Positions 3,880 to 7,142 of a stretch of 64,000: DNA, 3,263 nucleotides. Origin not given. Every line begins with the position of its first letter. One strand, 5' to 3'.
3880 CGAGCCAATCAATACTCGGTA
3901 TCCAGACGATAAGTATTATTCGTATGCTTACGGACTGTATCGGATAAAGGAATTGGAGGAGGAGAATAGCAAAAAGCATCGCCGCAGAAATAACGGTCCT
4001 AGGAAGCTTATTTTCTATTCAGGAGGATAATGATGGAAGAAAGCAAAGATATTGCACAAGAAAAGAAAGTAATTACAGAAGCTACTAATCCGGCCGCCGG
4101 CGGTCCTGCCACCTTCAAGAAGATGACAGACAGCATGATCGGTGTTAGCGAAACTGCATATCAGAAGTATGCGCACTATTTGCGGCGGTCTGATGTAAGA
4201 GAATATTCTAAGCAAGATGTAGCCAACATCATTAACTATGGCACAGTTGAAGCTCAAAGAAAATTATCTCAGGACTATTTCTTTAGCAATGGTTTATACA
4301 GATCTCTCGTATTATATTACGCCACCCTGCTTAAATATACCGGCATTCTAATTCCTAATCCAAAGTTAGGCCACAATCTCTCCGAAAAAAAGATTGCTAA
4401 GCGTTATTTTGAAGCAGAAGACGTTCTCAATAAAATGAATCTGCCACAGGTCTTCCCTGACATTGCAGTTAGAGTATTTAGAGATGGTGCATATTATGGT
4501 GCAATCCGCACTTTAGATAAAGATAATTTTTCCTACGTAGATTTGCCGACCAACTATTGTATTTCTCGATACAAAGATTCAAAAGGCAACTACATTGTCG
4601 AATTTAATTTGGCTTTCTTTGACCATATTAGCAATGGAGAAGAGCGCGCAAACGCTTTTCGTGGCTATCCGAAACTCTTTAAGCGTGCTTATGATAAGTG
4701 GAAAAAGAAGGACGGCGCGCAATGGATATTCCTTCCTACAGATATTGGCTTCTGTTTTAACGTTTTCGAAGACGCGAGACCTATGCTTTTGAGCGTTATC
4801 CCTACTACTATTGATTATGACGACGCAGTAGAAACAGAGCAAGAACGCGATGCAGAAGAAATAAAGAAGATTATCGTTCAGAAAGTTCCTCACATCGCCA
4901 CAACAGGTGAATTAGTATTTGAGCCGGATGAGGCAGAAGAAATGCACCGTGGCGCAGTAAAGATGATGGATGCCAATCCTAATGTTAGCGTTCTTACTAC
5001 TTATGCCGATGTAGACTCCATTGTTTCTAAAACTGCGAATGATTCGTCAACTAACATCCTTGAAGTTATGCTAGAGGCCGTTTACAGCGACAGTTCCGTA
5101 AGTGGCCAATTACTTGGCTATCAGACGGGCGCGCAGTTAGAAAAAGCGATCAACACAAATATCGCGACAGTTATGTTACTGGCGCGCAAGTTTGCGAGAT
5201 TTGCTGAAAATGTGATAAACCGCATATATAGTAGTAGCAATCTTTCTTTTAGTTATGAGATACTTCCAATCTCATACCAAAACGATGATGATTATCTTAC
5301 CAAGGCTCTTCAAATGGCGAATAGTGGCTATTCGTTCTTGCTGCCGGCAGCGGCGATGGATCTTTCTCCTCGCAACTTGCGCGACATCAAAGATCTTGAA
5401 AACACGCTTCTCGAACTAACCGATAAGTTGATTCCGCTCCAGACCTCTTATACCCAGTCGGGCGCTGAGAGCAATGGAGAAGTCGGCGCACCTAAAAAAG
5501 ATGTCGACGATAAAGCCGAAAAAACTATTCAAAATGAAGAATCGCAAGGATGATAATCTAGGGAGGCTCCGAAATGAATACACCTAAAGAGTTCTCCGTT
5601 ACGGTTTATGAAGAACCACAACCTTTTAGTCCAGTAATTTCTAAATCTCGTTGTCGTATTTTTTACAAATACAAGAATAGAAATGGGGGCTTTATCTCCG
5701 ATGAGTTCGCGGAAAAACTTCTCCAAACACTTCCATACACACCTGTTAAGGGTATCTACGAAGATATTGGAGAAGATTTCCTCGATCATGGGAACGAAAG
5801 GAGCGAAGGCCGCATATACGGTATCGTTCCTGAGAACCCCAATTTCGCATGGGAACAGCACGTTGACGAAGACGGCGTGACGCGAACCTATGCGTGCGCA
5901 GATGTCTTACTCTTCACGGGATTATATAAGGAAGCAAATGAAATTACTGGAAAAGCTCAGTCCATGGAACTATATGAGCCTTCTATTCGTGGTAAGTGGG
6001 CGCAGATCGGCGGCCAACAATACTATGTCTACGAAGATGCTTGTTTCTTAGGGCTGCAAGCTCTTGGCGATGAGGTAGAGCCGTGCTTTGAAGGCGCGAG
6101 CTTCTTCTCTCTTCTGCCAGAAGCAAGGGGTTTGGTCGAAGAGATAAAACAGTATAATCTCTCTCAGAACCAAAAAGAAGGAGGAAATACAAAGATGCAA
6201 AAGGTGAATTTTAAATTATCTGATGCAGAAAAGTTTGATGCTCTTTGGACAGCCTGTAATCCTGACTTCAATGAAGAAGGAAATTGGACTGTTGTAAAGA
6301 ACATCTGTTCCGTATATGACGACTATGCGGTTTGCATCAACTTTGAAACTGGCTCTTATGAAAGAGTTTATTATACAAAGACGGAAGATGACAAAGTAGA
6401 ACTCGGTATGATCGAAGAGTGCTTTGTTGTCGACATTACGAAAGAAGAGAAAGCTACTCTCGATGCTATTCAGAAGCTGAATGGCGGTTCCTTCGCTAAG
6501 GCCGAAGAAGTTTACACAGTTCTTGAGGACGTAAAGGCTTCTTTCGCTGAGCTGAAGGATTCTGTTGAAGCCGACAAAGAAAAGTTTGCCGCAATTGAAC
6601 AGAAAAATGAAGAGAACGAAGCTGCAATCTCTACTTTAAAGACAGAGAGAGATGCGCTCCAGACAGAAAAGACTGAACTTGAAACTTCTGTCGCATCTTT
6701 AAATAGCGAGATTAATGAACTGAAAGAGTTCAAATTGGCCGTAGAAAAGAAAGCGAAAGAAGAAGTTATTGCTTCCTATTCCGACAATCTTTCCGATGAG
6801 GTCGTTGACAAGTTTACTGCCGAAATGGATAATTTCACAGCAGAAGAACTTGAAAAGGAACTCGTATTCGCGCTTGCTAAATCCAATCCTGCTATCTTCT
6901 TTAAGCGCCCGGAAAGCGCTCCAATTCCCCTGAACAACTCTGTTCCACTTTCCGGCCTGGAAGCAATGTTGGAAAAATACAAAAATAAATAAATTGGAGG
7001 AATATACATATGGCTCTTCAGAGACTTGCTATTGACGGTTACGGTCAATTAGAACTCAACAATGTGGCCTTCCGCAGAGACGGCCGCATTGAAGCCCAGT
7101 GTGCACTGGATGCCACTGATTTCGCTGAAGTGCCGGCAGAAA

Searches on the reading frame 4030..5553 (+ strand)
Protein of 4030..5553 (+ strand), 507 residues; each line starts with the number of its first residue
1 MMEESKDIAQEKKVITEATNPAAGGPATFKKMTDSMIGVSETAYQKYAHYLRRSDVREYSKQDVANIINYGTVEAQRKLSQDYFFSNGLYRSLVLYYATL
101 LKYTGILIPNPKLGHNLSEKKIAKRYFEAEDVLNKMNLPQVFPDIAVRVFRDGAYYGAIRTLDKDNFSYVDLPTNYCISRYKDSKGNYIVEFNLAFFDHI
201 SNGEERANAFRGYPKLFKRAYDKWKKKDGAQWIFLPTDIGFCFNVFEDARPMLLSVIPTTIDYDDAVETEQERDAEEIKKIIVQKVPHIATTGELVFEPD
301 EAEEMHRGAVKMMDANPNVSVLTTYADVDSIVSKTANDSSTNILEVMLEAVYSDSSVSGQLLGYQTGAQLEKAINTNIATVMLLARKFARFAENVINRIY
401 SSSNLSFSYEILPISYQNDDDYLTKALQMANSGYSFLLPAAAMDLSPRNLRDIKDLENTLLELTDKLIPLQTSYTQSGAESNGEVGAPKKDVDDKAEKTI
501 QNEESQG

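Call 47: search_protein_families(library=phrogs, proteins=[window:4030-5553:+], max_evalue=0.00001)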
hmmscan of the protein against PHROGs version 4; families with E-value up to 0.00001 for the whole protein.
window:4030-5553:+ (507 aa): 1 family
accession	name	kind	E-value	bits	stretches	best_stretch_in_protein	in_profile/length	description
phrog_2739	-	head and packaging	3.8e-58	198.3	1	52-506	41-496/501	portal protein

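Call 49: search_dna_similar(query=window:4030-5553:+, collection=phages, mode=protein, max_rows=12)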
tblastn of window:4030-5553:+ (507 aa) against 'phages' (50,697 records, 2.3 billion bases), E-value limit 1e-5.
Records with a match: 61; places in all: 61; records where one place covers at least 80% of the query: 59.
Best place of each record, by identity: <60% 61.
By first word of the organism name: Bacillus 36; Enterococcus 7; Mammaliicoccus 4; Staphylococcus 4; Bacteriophage 3; Brevibacillus 2; Thomasclavelia 2; Phage 1; Alicyclobacillus 1; Lactococcus 1.
By host as written in the record: Bacillus anthracis Sterne 10; Bacillus anthracis 7; Bacillus cereus 7; - 4; Enterococcus faecium 4; Enterococcus faecalis 2; Staphylococcus epidermidis 36-1 2; Bacillus cohnii 2; and 18 more.
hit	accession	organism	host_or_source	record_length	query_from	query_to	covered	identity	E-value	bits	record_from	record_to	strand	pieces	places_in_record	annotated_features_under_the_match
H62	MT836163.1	Bacteriophage sp.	human fecal samples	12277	52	505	90%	29.8%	1e-46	180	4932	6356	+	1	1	record has no annotation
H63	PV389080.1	Mammaliicoccus phage phi127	Mammaliicoccus sciuri Dog127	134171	26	491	92%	25.8%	3e-16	88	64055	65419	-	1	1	portal protein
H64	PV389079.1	Mammaliicoccus phage phi116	Mammaliicoccus sciuri Dog116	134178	26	491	92%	25.8%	3e-16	88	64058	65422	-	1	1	portal protein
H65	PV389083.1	Mammaliicoccus phage phi6255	Mammaliicoccus sciuri IVB6255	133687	26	491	92%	25.8%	6e-16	87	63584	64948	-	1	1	portal protein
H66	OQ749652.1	Phage Phass-1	human gut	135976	77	506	85%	27.2%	3e-39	158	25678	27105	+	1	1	hypothetical protein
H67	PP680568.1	Enterococcus phage VRE9_2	Enterococcus faecium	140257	51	502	89%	25.5%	1e-29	129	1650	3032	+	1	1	portal protein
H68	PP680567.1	Enterococcus phage VRE9_1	Enterococcus faecium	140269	51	502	89%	25.5%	1e-29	129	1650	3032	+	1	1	portal protein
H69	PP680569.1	Enterococcus phage VRE9_3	Enterococcus faecium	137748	51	502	89%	25.4%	5e-29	127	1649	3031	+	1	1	portal protein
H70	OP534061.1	Enterococcus phage H1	Enterococcus faecium 374iF1 (22)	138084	51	502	89%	25.4%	5e-29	127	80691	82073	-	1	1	hypothetical protein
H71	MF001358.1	Enterococcus phage EF1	Enterococcus faecalis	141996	51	502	89%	25.4%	5e-29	127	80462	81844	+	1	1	hypothetical protein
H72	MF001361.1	Enterococcus phage EF5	Enterococcus faecalis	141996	51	502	89%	25.4%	5e-29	127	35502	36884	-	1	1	hypothetical protein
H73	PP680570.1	Enterococcus phage VRE9_4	Enterococcus faecium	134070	51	502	89%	25.4%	1e-28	126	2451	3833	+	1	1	portal protein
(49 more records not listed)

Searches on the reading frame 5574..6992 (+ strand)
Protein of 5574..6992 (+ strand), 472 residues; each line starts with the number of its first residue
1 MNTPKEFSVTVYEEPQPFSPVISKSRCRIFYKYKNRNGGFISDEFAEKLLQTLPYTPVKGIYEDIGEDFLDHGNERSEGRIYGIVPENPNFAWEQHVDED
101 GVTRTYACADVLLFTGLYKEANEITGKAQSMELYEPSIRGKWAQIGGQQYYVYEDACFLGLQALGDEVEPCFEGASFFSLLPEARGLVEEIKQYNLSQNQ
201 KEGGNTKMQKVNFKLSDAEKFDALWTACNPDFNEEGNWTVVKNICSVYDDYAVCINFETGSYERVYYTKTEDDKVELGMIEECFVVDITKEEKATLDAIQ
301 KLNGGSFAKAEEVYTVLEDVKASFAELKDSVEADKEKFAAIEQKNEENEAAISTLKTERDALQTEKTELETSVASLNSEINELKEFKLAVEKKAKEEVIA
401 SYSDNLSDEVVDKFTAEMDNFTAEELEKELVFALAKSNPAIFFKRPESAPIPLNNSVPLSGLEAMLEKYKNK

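Call 47: search_protein_families(library=phrogs, proteins=[window:5574-6992:+], max_evalue=0.00001)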
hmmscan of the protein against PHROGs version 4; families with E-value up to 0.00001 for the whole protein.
window:5574-6992:+ (472 aa): 1 family
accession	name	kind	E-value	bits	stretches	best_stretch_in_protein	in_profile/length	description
phrog_3313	-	unknown function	1.8e-31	110.7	1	13-438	14-436/480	-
